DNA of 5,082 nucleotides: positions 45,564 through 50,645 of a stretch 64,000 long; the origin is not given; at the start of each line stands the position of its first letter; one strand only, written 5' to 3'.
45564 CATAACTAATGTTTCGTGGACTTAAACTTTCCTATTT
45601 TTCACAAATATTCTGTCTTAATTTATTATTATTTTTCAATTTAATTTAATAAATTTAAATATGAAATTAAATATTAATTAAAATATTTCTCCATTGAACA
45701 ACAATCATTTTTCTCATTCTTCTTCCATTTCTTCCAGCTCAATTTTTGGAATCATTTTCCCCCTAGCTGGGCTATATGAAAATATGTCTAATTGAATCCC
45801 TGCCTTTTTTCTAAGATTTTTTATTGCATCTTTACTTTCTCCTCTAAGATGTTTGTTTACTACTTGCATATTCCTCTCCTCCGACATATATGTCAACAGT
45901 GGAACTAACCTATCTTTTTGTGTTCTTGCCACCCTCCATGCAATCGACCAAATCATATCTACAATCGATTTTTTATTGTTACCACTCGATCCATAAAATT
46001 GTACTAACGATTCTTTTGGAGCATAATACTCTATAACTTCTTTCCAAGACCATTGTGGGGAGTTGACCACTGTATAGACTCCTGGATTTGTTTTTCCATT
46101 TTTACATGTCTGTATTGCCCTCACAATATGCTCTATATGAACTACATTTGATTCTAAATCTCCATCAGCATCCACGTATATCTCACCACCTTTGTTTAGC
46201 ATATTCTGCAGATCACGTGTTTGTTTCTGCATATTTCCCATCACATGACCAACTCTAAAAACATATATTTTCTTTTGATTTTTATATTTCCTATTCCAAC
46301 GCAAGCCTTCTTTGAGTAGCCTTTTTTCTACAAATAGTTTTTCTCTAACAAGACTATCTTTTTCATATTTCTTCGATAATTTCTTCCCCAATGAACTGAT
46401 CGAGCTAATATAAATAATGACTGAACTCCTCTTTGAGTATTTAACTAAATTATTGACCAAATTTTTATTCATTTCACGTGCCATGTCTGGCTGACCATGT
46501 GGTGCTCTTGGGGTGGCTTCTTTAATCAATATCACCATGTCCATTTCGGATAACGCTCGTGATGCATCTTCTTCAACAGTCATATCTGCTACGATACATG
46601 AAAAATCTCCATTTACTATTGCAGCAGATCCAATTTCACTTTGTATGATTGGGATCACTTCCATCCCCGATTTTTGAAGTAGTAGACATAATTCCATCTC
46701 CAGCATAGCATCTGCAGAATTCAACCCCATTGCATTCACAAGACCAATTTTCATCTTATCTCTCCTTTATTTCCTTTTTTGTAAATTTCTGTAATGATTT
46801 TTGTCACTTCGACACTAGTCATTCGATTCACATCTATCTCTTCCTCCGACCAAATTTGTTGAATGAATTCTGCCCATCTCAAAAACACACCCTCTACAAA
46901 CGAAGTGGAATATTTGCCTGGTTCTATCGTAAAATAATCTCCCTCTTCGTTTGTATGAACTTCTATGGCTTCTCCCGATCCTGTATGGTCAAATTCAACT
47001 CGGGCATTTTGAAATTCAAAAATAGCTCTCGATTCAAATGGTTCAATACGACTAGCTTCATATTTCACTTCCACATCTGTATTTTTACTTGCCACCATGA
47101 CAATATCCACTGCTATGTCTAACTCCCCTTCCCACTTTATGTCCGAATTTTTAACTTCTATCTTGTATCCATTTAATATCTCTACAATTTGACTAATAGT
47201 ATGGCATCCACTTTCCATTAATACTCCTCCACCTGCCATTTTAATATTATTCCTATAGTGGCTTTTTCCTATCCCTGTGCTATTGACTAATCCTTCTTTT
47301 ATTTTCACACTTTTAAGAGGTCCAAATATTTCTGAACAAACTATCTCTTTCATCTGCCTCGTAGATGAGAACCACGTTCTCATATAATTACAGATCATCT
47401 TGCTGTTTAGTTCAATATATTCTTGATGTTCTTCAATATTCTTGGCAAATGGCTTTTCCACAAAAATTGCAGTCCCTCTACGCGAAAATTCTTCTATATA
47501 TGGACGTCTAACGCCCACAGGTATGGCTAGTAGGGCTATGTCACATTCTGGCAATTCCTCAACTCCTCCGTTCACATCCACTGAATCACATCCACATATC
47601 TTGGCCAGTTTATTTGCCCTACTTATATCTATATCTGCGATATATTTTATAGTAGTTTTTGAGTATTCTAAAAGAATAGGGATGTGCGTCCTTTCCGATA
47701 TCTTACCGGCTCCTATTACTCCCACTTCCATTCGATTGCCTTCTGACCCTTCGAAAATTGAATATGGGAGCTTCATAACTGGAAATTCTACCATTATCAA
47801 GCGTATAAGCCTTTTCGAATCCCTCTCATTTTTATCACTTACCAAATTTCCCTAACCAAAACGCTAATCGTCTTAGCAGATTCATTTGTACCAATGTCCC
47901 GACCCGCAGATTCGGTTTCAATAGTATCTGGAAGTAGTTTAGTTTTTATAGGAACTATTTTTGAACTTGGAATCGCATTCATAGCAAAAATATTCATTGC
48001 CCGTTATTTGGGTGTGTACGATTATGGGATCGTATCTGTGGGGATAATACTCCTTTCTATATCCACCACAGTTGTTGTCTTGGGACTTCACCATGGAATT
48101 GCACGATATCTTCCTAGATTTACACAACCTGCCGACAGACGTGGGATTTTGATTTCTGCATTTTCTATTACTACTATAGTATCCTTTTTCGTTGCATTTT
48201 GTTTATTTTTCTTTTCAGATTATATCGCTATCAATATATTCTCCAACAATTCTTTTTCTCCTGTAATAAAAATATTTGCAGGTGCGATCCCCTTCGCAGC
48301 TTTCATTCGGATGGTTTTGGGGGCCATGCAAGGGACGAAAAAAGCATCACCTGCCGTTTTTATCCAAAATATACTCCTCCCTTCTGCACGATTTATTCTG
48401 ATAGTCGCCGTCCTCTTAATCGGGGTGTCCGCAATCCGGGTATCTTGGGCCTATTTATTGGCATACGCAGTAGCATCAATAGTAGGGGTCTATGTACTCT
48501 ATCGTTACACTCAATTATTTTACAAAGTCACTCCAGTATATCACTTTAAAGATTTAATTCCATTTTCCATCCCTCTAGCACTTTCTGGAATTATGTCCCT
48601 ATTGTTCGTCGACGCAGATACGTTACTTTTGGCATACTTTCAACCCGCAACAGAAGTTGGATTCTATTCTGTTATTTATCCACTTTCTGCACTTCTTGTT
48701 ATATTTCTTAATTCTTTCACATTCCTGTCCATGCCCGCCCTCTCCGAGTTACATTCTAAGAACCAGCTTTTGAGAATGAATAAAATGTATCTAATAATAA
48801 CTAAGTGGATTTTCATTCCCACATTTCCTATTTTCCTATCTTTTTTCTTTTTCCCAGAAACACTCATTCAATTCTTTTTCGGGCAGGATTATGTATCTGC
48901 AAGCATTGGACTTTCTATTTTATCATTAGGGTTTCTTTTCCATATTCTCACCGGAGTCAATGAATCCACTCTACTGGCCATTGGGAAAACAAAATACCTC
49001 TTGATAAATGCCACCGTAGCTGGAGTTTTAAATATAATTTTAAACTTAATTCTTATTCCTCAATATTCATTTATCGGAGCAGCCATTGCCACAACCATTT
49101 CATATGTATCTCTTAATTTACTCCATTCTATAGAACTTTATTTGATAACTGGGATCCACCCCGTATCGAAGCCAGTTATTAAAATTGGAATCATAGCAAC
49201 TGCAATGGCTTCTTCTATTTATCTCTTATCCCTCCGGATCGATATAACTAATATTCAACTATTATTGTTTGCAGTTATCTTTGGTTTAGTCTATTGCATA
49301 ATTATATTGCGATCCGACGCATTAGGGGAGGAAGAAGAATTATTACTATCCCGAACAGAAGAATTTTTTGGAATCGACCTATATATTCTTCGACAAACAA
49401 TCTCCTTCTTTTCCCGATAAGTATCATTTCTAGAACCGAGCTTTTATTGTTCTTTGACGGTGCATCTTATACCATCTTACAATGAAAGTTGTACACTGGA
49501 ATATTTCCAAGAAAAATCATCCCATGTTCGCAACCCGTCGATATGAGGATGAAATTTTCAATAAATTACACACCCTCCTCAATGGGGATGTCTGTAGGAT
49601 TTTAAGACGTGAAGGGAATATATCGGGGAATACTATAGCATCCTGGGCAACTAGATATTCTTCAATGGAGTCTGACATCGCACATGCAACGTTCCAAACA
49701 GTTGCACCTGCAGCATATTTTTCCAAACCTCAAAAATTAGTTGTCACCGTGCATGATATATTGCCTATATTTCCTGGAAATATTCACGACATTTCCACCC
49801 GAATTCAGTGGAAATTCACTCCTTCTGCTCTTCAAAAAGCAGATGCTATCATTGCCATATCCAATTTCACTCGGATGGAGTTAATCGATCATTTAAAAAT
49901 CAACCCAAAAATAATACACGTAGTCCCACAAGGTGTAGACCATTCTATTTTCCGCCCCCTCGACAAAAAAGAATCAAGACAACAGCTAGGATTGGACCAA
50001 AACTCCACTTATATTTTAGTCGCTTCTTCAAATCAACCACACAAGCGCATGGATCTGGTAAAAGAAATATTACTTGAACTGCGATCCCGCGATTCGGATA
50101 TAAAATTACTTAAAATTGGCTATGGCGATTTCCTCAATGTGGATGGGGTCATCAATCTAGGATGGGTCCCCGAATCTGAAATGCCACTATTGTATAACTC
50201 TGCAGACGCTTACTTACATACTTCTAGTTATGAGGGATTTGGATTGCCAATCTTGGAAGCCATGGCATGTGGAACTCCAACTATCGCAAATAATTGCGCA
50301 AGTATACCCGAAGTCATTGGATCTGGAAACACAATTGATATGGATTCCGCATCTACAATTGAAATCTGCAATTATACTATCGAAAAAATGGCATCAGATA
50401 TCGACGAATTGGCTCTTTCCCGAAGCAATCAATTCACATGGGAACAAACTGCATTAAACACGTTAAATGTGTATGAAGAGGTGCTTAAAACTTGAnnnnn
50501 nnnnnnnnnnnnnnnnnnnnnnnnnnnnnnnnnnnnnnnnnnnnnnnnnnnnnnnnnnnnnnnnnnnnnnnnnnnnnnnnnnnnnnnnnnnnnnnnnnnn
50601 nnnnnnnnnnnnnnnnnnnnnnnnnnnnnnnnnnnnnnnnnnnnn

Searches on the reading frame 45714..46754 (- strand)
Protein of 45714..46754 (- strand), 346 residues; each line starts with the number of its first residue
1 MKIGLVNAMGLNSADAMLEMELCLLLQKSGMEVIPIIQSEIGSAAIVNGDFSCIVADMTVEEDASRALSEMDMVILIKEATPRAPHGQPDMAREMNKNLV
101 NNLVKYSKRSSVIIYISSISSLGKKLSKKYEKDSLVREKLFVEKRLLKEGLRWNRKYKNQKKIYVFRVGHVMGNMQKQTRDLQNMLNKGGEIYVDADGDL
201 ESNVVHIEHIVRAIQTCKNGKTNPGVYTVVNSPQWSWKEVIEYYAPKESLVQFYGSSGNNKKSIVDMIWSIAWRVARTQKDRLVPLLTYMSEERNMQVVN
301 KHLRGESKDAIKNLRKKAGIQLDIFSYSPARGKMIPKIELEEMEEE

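Call 4: search_protein_families(library=ncbifam, proteins=[window:45714-46754:-], max_evalue=1)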
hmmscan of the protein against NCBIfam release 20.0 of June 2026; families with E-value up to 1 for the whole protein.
window:45714-46754:- (346 aa): 2 families
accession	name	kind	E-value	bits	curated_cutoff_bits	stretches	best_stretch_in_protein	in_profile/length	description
TIGR01746.1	Thioester-redct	subfamily_domain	0.034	13.4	213.35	1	158-251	182-284/371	thioester reductase domain-containing protein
NF002172.0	PRK01018.1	equivalog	0.054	13.6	77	0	59-128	3-77/101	50S ribosomal protein L30e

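Call 74: search_protein_families(library=pfam, proteins=[window:45714-46754:-], max_evalue=0.001)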
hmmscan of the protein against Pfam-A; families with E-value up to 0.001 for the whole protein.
window:45714-46754:- (346 aa): 1 family
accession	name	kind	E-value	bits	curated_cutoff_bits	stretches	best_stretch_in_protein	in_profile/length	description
PF01370.27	Epimerase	-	7.9e-05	22.6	20.9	1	22-215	14-222/240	NAD dependent epimerase/dehydratase family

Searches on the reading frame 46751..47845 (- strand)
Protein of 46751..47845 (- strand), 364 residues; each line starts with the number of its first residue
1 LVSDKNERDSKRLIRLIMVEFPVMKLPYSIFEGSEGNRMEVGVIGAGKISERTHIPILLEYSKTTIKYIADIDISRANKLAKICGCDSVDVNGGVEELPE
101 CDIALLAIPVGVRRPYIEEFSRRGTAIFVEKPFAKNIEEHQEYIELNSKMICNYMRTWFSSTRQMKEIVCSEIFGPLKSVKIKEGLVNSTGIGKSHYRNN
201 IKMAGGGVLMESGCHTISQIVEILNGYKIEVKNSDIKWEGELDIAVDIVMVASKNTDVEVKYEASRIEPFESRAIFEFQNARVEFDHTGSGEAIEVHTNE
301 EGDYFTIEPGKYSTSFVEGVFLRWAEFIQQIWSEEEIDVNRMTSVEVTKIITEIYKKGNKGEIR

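Call 4: search_protein_families(library=ncbifam, proteins=[window:46751-47845:-], max_evalue=1)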
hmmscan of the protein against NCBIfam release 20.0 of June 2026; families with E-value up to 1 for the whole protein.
window:46751-47845:- (364 aa): 7 families
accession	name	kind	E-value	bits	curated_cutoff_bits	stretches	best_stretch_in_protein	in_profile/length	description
TIGR04380.1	myo_inos_iolG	equivalog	7.3e-11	41.5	355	1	39-182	2-150/330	inositol 2-dehydrogenase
NF040723.1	UDP-GlcNAcDh_Arch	equivalog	2.5e-09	37.1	450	1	39-228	1-180/302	UDP-N-acetylglucosamine 3-dehydrogenase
NF058563.1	BT_2159_fam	equivalog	9.6e-05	21.5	650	1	40-182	2-148/350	disaccharide 3-dehydrogenase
NF008607.0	PRK11579.1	subfamily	0.00012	21.2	330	1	38-224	4-189/346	oxidoreductase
NF052679.1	InsChiInosDhIolG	equivalog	0.00036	19.7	540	1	39-175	3-146/343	bifunctional inositol 2-dehydrogenase/D-chiro-inositol 1-dehydrogenase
NF041392.1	XylDh_Gfo6_Halo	equivalog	0.024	13.5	350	1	99-231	81-219/350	D-xylose 1-dehydrogenase Gfo6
NF006307.0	PRK08507.1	equivalog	0.04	13.1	295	1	39-115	1-73/275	prephenate dehydrogenase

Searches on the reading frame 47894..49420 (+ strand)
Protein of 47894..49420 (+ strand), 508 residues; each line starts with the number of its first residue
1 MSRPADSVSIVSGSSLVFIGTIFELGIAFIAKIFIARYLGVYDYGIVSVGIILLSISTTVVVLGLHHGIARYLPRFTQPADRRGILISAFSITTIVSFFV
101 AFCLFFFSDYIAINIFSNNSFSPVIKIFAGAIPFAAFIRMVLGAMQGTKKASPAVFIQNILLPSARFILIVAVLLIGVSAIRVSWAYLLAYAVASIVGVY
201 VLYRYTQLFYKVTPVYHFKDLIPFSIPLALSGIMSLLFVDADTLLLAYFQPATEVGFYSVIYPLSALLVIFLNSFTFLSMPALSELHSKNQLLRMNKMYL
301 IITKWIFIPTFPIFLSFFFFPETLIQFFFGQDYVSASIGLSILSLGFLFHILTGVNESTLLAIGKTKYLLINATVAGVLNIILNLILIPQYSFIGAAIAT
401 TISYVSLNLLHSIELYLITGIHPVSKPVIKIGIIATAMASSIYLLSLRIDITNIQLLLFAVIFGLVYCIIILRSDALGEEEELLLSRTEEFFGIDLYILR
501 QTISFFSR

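Call 3: search_protein_families(library=pfam, proteins=[window:47894-49420:+], max_evalue=1)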
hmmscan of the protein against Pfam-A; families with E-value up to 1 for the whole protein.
window:47894-49420:+ (508 aa): 3 families
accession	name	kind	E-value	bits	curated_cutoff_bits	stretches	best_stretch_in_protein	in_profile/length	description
PF01943.22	Polysacc_synt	-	1.9e-24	87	28.2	1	12-287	3-274/274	Polysaccharide biosynthesis protein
PF13440.11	Polysacc_synt_3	-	4e-20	72.7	23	1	35-336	2-291/293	Polysaccharide biosynthesis protein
PF01554.23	MatE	-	3.7e-06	27.2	24.9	1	227-386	1-161/161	MatE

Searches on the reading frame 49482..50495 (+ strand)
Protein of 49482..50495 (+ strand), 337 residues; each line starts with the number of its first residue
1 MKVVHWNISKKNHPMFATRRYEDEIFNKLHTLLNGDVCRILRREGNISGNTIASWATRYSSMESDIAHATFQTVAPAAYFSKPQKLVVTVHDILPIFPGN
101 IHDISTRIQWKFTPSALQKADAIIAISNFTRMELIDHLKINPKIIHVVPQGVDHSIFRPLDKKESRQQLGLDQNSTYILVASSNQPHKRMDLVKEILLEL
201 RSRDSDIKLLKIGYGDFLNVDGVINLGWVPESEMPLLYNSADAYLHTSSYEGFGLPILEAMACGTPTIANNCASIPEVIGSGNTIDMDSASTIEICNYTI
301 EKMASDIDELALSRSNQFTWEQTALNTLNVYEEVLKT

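Call 3: search_protein_families(library=pfam, proteins=[window:49482-50495:+], max_evalue=1)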
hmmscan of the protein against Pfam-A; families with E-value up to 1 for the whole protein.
window:49482-50495:+ (337 aa): 6 families
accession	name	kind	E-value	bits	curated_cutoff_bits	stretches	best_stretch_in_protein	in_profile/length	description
PF00534.26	Glycos_transf_1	-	2e-22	80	26.4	1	161-284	1-136/172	Glycosyl transferases group 1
PF13692.12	Glyco_trans_1_4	-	2.7e-18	67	27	1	180-284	7-120/142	Glycosyl transferases group 1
PF13439.12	Glyco_transf_4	-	6.1e-14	52.8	28.5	1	63-155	72-169/170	Glycosyltransferase Family 4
PF13524.12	Glyco_trans_1_2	-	4.7e-07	30.3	25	1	207-278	15-88/144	Glycosyl transferase-like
PF20706.3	GT4-conflict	-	0.00022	20.8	26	1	237-271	278-312/385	Family 4 Glycosyltransferase in conflict systems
PF13579.12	Glyco_trans_4_4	-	0.0014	19.4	29.7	1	65-151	73-158/158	Glycosyl transferase 4-like domain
